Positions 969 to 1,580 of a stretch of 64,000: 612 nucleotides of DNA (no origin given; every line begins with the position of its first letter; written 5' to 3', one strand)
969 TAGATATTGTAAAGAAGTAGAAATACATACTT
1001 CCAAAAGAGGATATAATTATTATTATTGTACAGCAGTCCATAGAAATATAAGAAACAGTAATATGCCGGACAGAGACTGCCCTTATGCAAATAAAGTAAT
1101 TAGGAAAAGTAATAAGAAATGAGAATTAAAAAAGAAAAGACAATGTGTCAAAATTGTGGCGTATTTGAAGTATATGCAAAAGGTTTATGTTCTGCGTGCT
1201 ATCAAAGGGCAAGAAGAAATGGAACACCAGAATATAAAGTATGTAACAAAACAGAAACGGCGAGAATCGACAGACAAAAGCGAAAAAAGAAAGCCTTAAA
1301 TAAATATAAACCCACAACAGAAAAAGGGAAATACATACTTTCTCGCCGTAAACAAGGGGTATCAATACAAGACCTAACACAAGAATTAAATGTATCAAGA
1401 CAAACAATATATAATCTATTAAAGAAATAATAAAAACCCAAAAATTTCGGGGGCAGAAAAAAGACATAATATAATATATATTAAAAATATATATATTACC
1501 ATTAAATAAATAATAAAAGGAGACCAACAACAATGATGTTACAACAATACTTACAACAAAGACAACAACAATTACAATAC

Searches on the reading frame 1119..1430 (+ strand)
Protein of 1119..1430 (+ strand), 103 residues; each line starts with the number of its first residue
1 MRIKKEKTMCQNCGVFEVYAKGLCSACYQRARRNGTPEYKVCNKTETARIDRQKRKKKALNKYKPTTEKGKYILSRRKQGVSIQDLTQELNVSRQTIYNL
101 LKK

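Call 23: find_encoding_contigs(protein=window:1119-1430:+, flank=10000, max_places=6)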
Protein window:1119-1430:+ (103 aa): 24 contigs read that carry it; 6 places shown.
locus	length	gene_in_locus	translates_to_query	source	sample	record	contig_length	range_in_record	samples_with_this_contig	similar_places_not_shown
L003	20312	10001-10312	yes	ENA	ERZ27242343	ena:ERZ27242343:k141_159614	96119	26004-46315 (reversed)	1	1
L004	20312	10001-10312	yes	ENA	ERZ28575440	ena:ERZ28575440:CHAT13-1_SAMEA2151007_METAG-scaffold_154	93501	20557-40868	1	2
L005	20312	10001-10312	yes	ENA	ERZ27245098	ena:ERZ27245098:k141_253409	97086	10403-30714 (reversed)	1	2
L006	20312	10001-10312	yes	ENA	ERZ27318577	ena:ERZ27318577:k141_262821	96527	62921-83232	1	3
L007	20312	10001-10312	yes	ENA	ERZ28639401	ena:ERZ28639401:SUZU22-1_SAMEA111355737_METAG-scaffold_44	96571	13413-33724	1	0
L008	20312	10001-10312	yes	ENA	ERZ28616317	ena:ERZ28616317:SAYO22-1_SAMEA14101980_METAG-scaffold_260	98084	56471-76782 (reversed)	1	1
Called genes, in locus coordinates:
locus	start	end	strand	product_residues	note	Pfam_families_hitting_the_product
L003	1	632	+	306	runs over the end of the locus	PF21694:DNA_pol3_delta_C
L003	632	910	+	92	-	PF19474:DUF6011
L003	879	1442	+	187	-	PF04542:Sigma70_r2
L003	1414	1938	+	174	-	-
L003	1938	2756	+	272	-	-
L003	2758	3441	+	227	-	-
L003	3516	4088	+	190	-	PF00436:SSB (weak)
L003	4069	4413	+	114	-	-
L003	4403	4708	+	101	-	-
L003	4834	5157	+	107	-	-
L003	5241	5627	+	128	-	-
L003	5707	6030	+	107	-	-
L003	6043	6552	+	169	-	-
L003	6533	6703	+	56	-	-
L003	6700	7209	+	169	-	-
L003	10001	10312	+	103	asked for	PF02796:HTH_7 (faint), PF08279:HTH_11 (weak)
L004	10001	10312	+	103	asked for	PF02796:HTH_7 (faint), PF08279:HTH_11 (weak)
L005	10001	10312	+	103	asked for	PF02796:HTH_7 (faint), PF08279:HTH_11 (weak)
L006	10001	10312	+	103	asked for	PF02796:HTH_7 (faint), PF08279:HTH_11 (weak)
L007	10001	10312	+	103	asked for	PF02796:HTH_7 (faint), PF08279:HTH_11 (weak)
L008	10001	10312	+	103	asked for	PF02796:HTH_7 (faint), PF08279:HTH_11 (weak)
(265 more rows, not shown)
